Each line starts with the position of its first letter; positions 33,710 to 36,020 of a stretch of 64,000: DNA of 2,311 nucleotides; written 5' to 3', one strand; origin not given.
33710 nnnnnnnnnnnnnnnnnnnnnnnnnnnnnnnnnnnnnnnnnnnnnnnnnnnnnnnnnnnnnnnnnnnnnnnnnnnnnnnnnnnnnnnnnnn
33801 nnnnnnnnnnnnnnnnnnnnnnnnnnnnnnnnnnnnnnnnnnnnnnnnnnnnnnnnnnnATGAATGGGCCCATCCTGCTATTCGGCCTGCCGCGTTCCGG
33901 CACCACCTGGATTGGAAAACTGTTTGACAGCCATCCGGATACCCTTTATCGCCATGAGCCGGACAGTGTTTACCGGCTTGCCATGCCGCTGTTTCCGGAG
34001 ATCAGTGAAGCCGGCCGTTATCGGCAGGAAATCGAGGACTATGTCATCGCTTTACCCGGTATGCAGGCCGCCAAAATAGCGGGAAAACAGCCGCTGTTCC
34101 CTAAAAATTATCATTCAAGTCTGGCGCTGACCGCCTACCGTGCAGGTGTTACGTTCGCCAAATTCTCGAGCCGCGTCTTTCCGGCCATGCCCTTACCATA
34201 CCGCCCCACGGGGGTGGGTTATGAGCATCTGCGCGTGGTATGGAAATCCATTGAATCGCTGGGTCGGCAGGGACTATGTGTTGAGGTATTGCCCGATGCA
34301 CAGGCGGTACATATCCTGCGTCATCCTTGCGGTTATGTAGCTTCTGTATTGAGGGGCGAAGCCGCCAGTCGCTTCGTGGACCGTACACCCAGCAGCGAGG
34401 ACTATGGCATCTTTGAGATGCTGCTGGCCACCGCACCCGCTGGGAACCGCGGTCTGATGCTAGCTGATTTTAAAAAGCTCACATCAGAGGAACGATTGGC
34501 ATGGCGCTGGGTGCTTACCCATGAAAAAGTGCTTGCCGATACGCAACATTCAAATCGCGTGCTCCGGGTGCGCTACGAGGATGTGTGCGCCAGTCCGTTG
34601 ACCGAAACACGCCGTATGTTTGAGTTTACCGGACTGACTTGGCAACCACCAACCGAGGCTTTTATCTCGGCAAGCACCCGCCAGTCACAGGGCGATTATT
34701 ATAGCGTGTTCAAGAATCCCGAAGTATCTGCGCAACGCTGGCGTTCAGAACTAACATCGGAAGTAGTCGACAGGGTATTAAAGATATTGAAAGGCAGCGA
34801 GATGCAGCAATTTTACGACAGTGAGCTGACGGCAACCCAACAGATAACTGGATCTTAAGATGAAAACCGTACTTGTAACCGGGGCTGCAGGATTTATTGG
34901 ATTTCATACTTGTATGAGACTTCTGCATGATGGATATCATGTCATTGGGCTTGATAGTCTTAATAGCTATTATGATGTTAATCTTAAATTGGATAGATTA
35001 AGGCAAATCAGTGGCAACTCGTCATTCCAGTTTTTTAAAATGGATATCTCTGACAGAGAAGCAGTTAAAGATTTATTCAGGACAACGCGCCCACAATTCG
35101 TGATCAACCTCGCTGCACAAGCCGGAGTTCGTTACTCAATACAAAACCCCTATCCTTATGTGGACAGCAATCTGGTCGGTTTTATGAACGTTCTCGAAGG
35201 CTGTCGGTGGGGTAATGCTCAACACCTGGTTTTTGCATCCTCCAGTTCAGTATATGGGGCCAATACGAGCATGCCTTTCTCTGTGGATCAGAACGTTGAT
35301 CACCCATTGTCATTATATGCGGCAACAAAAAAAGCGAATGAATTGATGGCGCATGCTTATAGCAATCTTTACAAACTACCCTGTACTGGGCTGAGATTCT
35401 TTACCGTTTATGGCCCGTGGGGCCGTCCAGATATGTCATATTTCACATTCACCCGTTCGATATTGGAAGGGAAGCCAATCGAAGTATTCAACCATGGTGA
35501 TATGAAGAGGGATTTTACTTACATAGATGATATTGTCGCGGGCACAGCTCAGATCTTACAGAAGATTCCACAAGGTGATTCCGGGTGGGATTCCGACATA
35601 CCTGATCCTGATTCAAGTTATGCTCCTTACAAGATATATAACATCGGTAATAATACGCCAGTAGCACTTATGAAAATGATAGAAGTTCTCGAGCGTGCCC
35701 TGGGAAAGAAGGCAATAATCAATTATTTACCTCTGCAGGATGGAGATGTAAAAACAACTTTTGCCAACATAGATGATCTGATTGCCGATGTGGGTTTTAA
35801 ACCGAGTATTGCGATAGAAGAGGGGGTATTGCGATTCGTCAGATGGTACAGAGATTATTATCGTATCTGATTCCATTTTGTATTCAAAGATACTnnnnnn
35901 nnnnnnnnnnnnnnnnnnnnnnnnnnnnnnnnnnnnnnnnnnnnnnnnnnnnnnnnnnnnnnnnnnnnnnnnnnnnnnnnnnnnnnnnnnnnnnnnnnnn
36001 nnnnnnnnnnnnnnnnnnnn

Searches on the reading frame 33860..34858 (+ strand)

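Call 8: search_protein_families(library=ncbifam, proteins=[window:33860-34858:+], max_evalue=0.00001)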
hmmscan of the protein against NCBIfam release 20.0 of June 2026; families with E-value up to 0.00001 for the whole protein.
window:33860-34858:+ (332 aa): 1 family
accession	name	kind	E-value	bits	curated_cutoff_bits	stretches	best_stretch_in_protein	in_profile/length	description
NF052394.1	NodProtNoeE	equivalog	7.1e-06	25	500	0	6-34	12-40/387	nodulation protein NoeE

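Call 71: search_protein_families(library=pfam, proteins=[window:33860-34855:+], max_evalue=0.001)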
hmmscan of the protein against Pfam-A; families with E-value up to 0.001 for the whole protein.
window:33860-34855:+ (332 aa): 2 families
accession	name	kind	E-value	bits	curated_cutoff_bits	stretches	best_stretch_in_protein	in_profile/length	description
PF13469.12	Sulfotransfer_3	-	1.2e-19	71.9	27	1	4-263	1-216/216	Sulfotransferase family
PF00685.33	Sulfotransfer_1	-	3.1e-10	40.3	22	1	4-315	3-251/255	Sulfotransferase domain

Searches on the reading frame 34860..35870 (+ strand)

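Call 8: search_protein_families(library=ncbifam, proteins=[window:34860-35870:+], max_evalue=0.00001)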
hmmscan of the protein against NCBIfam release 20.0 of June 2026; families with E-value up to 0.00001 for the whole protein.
window:34860-35870:+ (336 aa): 26 families (the best 25 are shown)
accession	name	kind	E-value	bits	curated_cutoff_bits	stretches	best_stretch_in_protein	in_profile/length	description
TIGR01181.1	dTDP_gluc_dehyt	equivalog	2e-44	152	365.1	1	4-239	2-237/321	dTDP-glucose 4,6-dehydratase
TIGR01179.1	galE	equivalog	1.6e-41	142.3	262.3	1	4-185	2-178/332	UDP-glucose 4-epimerase GalE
NF011728.1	PRK15181.1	equivalog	2.9e-34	118.6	760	1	2-333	16-340/348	Vi polysaccharide biosynthesis UDP-N-acetylglucosaminuronic acid C-4 epimerase TviC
TIGR04180.1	EDH_00030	hypoth_equivalog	1.3e-33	116.3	475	1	4-234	1-226/297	NAD-dependent 4,6-dehydratase LegB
NF007956.0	PRK10675.1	subfamily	3.2e-28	98.8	394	1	3-161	2-157/338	UDP-glucose 4-epimerase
TIGR02197.1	heptose_epim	equivalog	1.1e-26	93.7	274.6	1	4-235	1-232/316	ADP-glyceromanno-heptose 6-epimerase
NF007490.0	PRK10084.1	subfamily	2.8e-24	85.8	649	1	4-331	3-335/361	dTDP-glucose 4,6-dehydratase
NF007582.0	PRK10217.1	equivalog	3.1e-23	82.4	698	1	1-226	1-233/355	dTDP-glucose 4,6-dehydratase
TIGR02622.1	CDP_4_6_dhtase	equivalog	1.1e-19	70.8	278.45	1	2-171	5-172/352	CDP-glucose 4,6-dehydratase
NF008872.0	PRK11908.1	equivalog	7.4e-18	64.7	294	1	1-332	1-337/349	bifunctional UDP-4-keto-pentose/UDP-xylose synthase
NF042422.1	oxyalk_red_OleD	equivalog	6.9e-17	61.8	580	1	4-291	3-260/329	2-alkyl-3-oxoalkanoate reductase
TIGR01472.1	gmd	equivalog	4e-15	55.8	415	1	2-180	1-183/342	GDP-mannose 4,6-dehydratase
NF043036.1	ErythonDh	equivalog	8.1e-15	54.8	325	1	3-202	2-198/321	D-erythronate dehydrogenase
NF042423.1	oxyalk_red_Shew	equivalog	9.6e-15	54.5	580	1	2-227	9-215/331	2-alkyl-3-oxoalkanoate reductase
NF047922.1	GDPFucSynFcl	equivalog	2.9e-13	49.9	500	1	60-332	36-303/308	GDP-L-fucose synthase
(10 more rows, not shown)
